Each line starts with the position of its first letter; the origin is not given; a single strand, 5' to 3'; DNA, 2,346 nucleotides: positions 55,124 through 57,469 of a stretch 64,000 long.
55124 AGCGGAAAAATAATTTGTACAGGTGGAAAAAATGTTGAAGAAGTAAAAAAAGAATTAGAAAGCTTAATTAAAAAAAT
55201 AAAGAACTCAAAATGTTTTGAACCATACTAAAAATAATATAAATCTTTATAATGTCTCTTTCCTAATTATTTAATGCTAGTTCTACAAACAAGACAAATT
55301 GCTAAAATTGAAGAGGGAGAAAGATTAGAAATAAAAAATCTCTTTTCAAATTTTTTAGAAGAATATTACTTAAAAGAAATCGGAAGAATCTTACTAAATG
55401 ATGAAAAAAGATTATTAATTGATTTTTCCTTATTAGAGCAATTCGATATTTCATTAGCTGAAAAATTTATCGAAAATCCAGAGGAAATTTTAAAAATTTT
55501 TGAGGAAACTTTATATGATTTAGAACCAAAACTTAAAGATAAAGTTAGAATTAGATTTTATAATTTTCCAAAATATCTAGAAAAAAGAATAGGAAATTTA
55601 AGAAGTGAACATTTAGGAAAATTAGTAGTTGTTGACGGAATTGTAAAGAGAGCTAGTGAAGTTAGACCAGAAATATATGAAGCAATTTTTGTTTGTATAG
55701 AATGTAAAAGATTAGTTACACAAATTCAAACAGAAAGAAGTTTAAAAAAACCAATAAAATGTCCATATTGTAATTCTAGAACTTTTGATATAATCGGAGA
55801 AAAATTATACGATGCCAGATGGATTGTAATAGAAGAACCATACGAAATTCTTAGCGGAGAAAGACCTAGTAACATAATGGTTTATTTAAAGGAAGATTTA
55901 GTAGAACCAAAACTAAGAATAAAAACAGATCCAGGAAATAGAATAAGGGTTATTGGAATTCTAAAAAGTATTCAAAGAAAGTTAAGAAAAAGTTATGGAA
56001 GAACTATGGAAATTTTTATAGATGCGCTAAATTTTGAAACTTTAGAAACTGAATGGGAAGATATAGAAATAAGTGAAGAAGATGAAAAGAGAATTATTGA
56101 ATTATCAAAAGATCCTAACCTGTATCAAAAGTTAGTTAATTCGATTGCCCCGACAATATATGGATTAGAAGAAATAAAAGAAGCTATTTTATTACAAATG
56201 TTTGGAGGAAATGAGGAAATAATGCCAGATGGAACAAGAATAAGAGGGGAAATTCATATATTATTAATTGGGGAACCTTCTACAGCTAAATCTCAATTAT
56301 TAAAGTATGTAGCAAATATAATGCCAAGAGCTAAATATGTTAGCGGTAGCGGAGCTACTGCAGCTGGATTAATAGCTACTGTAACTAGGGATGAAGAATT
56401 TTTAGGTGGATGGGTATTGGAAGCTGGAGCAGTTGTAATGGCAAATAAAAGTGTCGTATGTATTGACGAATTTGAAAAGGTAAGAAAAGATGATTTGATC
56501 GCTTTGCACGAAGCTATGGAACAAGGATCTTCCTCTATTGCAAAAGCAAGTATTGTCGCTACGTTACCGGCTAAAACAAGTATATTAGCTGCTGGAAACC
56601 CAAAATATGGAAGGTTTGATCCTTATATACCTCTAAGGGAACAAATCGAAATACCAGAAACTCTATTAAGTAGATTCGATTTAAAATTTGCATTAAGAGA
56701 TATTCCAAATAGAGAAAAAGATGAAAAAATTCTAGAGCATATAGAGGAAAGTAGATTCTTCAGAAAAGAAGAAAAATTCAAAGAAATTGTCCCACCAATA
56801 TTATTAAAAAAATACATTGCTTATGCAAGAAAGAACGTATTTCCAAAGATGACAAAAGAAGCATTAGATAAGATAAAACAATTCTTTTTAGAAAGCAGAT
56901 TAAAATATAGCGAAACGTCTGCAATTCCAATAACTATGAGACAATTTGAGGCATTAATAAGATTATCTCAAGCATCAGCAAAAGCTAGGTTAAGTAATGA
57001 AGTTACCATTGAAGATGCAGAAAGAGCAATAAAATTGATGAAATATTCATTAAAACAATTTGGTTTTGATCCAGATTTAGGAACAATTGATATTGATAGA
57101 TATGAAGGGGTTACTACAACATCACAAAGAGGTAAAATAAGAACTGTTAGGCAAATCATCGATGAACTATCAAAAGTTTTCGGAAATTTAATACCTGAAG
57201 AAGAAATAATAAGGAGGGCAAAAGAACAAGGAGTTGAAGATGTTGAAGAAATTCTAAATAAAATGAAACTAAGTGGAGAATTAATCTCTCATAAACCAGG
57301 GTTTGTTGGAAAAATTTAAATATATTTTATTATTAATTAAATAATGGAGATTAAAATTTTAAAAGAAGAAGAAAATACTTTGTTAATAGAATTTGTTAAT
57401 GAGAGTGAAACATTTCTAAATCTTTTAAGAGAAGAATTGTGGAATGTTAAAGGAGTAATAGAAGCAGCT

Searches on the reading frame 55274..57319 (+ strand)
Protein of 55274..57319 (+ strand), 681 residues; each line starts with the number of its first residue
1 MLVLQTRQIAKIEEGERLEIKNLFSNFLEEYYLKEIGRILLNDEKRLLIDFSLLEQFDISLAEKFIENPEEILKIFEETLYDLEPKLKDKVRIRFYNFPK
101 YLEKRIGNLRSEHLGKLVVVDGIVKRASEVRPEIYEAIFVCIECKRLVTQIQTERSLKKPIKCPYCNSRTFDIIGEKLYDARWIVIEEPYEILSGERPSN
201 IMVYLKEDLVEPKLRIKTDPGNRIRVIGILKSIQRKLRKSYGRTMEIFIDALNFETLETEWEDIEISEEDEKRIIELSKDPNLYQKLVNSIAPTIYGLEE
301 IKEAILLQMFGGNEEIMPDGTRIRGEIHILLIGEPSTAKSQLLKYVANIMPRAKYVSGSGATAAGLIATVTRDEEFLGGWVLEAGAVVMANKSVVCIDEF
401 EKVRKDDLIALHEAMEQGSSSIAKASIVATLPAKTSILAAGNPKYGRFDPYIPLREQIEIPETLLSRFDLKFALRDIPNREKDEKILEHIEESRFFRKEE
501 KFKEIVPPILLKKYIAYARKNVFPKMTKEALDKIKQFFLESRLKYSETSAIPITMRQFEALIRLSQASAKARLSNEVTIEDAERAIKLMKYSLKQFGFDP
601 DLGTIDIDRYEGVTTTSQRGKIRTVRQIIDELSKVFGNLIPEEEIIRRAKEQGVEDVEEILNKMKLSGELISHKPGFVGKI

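Call 34: search_protein_families(library=pfam, proteins=[window:55274-57319:+], max_evalue=0.001)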
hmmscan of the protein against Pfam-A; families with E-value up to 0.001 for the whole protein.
window:55274-57319:+ (681 aa): 6 families
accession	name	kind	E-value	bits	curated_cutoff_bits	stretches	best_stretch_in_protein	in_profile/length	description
PF00493.29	MCM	-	3.3e-87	291.7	23.3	1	271-491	2-221/224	MCM P-loop domain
PF17855.7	MCM_lid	-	1.2e-26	93.5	27.4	1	510-592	2-86/87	MCM AAA-lid domain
PF17207.9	MCM_OB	-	2.4e-19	69.7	24.8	1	108-233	4-125/126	MCM OB domain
PF14551.11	MCM_N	-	1.3e-09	38.8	24.9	1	22-93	2-91/95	MCM N-terminal domain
PF01078.27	Mg_chelatase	-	8.3e-09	35.6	20.3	1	378-443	93-158/207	Magnesium chelatase, subunit ChlI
PF07728.20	AAA_5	-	1.6e-06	28.6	22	1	328-445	1-125/139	AAA domain (dynein-related subfamily)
